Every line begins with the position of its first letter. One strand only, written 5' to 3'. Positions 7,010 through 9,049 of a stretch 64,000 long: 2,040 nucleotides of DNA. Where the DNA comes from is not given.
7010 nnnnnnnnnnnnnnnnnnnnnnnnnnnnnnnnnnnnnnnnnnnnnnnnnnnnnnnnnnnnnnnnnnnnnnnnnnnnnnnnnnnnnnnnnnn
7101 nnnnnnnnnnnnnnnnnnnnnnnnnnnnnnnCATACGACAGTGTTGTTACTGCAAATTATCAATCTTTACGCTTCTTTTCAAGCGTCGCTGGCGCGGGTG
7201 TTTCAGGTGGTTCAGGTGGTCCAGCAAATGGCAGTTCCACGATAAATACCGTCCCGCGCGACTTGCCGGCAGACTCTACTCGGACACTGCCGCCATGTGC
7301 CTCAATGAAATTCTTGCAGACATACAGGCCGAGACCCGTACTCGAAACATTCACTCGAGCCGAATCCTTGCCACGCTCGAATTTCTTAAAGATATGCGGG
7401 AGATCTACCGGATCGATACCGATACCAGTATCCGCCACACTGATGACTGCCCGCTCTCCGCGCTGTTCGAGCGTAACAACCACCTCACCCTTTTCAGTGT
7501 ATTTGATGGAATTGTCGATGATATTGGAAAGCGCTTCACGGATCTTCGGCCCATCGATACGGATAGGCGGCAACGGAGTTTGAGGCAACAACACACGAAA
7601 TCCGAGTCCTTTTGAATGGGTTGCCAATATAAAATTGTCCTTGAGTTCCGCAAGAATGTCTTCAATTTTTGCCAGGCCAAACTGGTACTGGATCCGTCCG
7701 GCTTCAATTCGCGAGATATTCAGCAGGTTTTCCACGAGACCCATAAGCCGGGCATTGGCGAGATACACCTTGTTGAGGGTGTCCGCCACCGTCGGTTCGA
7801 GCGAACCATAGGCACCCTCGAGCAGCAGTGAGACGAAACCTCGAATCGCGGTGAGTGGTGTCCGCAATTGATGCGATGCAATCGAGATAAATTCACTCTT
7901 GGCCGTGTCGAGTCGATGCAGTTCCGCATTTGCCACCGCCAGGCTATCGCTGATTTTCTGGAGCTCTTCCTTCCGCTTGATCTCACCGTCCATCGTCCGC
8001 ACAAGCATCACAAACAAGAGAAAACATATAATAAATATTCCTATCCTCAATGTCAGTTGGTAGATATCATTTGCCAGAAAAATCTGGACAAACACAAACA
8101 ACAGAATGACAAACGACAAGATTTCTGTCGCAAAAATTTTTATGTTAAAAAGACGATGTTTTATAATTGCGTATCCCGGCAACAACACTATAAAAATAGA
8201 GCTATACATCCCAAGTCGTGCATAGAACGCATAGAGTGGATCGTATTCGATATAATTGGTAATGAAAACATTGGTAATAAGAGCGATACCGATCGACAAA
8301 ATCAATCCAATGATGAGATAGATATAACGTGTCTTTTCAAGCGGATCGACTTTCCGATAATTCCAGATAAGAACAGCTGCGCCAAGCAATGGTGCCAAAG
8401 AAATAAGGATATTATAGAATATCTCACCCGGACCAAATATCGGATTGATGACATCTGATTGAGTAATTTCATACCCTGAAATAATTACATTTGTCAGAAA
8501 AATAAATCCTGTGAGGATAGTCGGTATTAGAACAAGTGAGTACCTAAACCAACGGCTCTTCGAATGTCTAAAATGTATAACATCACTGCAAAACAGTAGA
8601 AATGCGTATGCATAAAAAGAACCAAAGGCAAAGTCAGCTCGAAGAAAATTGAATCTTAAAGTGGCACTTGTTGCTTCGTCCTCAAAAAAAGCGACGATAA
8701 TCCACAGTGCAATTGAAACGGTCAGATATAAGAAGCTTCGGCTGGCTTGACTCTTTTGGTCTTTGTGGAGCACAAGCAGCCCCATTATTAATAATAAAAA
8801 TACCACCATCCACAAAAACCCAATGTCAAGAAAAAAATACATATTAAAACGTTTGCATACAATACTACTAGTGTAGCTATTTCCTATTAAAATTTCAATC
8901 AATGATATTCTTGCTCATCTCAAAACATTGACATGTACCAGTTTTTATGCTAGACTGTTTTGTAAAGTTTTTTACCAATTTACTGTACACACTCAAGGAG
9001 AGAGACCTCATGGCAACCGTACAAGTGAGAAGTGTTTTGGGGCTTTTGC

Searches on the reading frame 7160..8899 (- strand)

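Call 36: search_protein_families(library=pfam, proteins=[window:7160-8899:-], max_evalue=0.00001)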
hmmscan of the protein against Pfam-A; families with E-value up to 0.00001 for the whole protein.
window:7160-8899:- (579 aa): 3 families
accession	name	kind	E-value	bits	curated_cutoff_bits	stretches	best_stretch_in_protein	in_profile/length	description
PF02518.31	HATPase_c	-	3.5e-28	98.7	26.4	1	449-559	2-110/111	Histidine kinase-, DNA gyrase B-, and HSP90-like ATPase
PF00512.31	HisKA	-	2.8e-16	59.7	26.9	1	333-401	1-66/66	His Kinase A (phospho-acceptor) domain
PF16927.11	HisKA_7TM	-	3.6e-14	53.6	28.6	1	29-253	2-222/224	N-terminal 7TM region of histidine kinase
